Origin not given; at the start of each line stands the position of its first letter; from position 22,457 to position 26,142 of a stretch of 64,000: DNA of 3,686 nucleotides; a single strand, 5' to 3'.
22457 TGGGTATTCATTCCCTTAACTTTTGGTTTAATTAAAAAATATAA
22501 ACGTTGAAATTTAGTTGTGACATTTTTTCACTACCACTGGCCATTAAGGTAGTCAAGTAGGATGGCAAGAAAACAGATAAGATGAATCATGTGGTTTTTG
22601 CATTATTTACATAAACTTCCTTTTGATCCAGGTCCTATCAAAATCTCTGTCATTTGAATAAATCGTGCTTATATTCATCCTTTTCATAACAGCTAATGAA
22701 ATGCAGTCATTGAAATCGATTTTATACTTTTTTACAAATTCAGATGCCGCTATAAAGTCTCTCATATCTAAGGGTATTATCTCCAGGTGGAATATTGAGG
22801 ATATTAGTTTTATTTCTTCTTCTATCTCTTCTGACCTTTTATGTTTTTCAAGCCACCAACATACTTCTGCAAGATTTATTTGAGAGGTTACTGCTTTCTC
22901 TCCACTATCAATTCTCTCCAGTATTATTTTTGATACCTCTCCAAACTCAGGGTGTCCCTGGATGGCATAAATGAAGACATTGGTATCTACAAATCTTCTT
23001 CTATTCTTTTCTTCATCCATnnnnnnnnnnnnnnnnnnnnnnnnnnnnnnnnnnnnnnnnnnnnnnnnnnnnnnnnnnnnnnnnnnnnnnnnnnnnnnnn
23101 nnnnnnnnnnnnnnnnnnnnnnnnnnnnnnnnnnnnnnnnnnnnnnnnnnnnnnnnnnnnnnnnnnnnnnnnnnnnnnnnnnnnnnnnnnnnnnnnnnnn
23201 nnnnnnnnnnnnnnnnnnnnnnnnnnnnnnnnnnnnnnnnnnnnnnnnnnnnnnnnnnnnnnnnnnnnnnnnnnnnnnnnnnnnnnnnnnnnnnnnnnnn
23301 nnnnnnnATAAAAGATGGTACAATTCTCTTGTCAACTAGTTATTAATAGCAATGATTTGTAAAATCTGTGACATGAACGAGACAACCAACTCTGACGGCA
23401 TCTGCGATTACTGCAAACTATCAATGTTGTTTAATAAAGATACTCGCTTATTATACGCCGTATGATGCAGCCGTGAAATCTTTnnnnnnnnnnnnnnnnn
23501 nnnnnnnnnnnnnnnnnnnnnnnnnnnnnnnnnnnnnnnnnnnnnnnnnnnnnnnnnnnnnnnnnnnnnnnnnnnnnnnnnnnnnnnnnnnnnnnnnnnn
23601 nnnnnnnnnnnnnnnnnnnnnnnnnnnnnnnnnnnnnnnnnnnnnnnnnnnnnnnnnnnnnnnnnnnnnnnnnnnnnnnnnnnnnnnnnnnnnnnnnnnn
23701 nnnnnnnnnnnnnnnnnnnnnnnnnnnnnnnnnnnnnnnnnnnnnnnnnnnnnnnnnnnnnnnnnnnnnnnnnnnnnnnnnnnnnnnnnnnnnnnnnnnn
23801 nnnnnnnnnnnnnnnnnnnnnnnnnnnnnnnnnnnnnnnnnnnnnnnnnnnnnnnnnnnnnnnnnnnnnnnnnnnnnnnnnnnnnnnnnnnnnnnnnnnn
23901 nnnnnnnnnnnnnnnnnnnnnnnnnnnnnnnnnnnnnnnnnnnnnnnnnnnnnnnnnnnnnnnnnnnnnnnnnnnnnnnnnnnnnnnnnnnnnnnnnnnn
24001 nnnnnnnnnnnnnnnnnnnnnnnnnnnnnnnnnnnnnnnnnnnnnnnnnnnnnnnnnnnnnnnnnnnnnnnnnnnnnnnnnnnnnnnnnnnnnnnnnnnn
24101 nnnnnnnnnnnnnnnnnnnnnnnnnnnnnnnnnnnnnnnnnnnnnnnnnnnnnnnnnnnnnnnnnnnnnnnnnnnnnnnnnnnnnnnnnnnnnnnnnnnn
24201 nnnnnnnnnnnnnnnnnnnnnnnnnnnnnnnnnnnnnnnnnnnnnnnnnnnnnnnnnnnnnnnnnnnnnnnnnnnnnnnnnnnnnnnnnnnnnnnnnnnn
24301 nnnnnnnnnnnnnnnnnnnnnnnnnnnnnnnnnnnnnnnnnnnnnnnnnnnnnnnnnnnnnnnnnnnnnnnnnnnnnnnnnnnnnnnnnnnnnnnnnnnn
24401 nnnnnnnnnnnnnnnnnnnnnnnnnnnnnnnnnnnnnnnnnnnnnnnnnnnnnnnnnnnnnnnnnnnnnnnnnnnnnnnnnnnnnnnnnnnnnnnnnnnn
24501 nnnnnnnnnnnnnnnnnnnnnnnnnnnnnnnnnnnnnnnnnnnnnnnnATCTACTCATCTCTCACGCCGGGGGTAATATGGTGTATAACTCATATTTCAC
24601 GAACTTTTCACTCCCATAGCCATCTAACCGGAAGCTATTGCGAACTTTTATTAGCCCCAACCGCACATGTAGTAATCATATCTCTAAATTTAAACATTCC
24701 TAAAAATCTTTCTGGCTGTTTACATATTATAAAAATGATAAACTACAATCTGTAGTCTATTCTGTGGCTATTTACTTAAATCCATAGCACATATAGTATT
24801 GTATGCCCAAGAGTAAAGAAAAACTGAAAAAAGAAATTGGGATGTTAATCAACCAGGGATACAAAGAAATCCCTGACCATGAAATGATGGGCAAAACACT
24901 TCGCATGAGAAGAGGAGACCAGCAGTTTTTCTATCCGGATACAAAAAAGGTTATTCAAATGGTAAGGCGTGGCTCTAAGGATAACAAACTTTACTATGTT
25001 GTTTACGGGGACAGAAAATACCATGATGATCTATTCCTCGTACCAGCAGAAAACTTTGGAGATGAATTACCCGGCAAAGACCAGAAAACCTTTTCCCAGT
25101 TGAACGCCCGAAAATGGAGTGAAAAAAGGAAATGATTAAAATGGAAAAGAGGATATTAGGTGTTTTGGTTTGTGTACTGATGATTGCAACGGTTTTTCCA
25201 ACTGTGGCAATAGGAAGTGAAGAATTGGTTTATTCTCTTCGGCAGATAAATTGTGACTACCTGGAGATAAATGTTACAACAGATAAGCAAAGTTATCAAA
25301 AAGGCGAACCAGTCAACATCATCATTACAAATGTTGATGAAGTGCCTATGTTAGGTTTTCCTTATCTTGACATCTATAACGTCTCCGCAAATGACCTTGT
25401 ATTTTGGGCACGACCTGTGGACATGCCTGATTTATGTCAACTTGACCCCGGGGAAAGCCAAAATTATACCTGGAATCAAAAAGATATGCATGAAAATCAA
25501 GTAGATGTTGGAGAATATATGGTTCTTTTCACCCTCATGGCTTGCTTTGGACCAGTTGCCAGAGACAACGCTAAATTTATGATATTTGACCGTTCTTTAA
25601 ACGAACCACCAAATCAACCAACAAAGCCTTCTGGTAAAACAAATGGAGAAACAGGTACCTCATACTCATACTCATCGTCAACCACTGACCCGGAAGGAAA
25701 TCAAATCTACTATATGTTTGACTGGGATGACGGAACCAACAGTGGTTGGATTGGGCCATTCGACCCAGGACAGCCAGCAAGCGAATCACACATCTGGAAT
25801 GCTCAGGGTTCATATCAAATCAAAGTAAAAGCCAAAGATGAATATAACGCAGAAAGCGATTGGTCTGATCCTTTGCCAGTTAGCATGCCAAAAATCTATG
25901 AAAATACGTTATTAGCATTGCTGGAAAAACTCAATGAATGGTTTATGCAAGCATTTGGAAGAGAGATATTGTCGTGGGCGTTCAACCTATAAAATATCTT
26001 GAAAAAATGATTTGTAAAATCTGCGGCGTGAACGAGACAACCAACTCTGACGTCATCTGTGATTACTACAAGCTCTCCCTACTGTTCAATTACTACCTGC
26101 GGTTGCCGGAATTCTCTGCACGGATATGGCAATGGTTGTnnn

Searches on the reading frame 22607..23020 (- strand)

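Call 48: search_protein_families(library=pfam, proteins=[window:22607-23020:-], max_evalue=1)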
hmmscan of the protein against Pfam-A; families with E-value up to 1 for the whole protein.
window:22607-23020:- (137 aa): 2 families
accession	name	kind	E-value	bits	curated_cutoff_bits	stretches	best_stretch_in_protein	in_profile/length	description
PF01850.27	PIN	-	2.7e-24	86.5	23.6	1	10-130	2-117/120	PIN domain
PF05018.18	CFA20_dom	-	0.079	13.1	24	1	94-136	138-181/185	CFA20 domain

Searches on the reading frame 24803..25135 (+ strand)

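Call 48: search_protein_families(library=pfam, proteins=[window:24803-25135:+], max_evalue=1)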
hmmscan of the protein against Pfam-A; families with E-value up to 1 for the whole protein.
window:24803-25135:+ (110 aa): 1 family
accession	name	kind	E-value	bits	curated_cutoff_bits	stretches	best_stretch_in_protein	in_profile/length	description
PF20323.3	DUF6618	-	0.093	13.5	27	1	39-94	3-58/92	Family of unknown function (DUF6618)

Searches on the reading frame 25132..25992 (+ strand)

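Call 48: search_protein_families(library=pfam, proteins=[window:25132-25992:+], max_evalue=1)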
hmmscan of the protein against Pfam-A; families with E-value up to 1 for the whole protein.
window:25132-25992:+ (286 aa): 4 families
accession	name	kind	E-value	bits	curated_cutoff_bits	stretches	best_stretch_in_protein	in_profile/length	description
PF00801.26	PKD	-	1.9e-05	25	23.5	1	169-244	8-75/80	PKD domain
PF18911.6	PKD_4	-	0.00014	22.3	27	1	168-242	10-76/85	PKD domain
PF07495.19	Y_Y_Y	-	0.021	15.2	26.6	1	222-242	34-54/65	Y_Y_Y domain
PF08525.16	OapA_N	-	0.1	13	20.7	1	6-24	10-28/28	Opacity-associated protein A N-terminal motif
